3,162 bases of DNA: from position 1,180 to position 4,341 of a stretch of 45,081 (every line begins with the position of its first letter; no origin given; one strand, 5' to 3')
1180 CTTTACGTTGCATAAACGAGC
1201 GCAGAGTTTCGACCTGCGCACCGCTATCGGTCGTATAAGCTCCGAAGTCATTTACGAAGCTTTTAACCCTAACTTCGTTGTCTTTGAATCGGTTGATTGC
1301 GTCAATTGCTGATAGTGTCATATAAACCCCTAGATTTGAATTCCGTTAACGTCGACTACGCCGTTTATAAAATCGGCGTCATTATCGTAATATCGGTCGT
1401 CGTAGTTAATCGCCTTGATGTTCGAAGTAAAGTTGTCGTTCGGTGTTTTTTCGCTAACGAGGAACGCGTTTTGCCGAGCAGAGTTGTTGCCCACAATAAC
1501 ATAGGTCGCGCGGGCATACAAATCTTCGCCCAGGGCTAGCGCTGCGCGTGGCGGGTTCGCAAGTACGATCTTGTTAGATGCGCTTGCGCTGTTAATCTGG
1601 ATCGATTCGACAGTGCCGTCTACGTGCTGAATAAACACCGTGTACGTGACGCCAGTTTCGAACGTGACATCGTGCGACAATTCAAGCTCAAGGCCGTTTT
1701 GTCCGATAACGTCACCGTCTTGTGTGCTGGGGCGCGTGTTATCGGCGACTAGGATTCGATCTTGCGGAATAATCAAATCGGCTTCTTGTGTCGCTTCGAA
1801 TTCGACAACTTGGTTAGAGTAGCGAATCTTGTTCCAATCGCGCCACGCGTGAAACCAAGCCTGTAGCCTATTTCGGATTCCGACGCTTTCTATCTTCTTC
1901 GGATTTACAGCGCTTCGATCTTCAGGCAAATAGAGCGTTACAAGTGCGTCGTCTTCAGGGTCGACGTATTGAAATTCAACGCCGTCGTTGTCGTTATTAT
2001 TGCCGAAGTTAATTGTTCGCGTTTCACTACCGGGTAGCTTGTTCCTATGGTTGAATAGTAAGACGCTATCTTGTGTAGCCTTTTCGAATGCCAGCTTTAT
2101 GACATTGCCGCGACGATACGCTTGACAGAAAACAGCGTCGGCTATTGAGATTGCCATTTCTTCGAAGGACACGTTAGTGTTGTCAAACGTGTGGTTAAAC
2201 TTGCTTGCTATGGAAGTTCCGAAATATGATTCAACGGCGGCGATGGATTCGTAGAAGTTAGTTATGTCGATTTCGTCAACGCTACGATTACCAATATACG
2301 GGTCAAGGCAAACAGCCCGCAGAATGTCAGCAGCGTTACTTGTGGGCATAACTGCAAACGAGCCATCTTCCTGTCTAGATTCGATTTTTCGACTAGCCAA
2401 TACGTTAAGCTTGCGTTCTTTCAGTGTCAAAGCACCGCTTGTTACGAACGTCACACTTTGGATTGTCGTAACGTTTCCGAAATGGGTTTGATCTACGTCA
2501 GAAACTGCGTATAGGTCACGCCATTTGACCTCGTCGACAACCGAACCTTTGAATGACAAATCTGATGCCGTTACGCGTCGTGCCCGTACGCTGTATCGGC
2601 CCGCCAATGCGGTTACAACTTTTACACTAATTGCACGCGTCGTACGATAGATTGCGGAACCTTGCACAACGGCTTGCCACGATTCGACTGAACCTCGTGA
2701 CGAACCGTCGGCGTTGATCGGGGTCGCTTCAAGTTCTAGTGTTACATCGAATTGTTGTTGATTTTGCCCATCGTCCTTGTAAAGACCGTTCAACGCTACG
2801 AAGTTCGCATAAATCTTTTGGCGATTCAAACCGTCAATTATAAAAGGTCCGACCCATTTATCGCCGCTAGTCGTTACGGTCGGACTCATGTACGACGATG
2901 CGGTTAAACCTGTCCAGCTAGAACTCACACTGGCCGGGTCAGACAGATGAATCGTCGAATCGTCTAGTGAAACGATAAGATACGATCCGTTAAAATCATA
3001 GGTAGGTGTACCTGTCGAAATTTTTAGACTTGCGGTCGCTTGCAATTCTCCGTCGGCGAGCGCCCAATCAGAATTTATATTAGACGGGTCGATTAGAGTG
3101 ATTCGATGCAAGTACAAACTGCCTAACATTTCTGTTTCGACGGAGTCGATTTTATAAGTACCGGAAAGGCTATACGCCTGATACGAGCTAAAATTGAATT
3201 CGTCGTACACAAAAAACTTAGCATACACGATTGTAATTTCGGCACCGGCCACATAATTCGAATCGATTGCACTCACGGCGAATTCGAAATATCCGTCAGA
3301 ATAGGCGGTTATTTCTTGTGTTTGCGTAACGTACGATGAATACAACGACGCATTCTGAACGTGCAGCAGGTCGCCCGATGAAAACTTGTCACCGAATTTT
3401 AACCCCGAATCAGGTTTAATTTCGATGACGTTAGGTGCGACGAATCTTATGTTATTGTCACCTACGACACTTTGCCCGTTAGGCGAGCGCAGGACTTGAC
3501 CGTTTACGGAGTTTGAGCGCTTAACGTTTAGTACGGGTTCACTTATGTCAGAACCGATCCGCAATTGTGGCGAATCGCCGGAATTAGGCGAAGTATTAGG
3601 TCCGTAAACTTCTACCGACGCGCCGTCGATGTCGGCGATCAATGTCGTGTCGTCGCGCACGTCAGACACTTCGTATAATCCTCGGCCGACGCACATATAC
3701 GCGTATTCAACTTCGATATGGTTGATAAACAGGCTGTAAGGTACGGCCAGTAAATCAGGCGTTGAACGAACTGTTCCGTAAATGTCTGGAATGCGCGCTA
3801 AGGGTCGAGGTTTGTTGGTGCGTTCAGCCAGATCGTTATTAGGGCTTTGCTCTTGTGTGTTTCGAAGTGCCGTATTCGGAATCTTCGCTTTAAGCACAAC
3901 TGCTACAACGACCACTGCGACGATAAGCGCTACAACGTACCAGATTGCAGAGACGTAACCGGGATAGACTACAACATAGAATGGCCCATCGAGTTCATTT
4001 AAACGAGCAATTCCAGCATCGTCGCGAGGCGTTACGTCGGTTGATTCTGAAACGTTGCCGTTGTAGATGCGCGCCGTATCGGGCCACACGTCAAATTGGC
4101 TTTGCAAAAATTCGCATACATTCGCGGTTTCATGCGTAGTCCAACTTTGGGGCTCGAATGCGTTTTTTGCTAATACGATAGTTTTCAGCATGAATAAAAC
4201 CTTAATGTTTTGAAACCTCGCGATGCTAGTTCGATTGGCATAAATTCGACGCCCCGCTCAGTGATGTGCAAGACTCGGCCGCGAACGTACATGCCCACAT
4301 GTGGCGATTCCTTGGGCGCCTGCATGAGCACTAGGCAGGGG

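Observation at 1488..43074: The octamer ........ occurs 25 times, genome-wide and mostly in one codon phase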

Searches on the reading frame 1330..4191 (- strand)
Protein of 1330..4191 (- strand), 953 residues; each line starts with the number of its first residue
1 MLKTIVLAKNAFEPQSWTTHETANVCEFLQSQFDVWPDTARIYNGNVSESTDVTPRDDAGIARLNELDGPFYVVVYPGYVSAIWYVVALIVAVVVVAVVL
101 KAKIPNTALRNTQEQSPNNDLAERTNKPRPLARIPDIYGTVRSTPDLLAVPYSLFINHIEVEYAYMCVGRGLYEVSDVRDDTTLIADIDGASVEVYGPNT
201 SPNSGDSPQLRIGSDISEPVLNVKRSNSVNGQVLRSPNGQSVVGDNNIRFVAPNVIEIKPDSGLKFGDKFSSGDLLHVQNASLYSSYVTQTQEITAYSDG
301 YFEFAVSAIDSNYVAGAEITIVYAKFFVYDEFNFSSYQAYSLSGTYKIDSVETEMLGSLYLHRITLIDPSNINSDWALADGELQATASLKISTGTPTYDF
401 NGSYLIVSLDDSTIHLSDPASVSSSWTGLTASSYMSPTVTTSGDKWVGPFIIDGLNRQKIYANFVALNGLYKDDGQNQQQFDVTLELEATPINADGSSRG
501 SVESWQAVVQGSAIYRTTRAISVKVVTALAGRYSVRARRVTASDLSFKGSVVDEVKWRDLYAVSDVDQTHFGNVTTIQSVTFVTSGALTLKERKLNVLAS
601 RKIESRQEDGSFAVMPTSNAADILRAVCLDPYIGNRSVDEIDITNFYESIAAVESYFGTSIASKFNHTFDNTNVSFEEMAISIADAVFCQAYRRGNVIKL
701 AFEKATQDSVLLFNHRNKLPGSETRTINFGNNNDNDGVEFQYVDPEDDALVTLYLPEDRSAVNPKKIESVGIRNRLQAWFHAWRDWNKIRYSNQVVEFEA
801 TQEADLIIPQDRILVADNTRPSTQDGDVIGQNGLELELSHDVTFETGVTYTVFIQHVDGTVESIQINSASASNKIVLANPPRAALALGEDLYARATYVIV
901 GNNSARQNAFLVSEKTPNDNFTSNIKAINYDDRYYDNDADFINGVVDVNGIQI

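Call 9: search_protein_families(library=pfam, proteins=[window:1330-4191:-])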
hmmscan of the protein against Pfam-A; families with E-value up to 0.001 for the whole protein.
window:1330-4191:- (953 aa): 0 families
